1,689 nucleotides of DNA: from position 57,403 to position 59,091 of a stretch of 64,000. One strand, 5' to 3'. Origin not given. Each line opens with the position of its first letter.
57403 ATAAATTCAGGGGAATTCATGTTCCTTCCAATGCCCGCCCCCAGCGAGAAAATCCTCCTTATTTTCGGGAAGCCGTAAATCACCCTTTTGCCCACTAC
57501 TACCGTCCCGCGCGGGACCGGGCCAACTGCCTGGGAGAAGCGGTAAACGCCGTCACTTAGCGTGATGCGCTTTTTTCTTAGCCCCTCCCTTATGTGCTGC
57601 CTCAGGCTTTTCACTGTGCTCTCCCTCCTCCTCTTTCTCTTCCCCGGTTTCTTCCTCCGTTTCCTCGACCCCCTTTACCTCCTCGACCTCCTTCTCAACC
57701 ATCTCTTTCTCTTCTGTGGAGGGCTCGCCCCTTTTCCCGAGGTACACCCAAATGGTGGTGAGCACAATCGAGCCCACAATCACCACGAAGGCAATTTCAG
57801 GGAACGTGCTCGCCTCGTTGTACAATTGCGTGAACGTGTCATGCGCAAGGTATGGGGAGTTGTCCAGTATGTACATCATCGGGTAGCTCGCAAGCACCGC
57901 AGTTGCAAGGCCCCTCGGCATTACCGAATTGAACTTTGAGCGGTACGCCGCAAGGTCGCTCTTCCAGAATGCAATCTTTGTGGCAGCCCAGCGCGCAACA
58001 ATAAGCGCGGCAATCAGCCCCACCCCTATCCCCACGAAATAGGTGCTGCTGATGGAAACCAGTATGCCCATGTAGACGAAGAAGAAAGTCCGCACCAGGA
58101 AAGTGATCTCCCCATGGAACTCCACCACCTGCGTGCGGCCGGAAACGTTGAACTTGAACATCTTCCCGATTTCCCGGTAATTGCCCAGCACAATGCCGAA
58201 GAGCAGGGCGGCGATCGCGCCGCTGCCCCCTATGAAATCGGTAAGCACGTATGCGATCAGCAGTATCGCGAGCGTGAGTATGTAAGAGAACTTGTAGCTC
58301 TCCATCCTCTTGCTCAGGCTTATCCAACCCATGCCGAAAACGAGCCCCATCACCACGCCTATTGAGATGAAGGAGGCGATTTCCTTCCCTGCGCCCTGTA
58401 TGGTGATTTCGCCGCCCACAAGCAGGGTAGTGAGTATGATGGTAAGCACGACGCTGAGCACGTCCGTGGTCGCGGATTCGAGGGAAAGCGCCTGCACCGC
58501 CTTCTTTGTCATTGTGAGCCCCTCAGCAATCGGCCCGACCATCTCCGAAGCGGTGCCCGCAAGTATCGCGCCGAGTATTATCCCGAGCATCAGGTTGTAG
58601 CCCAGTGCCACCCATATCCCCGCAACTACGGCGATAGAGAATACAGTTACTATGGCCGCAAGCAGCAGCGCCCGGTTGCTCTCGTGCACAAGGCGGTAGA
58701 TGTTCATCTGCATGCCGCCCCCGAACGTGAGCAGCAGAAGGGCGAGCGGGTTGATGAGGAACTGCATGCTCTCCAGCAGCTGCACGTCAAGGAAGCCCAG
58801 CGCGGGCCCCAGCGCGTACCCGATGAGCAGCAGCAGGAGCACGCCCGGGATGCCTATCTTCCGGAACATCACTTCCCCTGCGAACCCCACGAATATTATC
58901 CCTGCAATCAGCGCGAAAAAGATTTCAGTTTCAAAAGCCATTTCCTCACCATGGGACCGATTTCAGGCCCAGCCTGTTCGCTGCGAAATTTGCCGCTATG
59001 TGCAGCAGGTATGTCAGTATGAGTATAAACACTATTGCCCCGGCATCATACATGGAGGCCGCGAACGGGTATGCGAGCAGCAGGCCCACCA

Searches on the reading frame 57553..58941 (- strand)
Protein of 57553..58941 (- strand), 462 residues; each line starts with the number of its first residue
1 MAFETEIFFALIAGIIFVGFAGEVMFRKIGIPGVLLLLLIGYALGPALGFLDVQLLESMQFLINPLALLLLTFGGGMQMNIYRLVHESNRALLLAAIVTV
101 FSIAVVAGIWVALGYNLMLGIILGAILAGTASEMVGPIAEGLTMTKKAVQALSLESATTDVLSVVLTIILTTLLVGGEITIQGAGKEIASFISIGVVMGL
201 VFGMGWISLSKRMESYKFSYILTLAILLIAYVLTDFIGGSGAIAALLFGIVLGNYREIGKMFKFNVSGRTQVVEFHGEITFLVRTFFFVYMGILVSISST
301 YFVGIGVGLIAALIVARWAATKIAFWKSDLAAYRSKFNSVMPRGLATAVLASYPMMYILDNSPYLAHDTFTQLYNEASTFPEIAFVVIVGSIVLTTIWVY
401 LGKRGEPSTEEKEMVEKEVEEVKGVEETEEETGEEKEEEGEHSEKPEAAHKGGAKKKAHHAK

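Call 59: search_protein_families(library=pfam, proteins=[window:57553-58941:-], max_evalue=0.00001)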
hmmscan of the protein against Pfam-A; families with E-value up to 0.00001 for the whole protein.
window:57553-58941:- (462 aa): 1 family
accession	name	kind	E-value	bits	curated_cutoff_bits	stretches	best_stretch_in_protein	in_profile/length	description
PF00999.27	Na_H_Exchanger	-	4.5e-27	95.3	26.2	1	19-393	8-364/375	Sodium/hydrogen exchanger, transmembrane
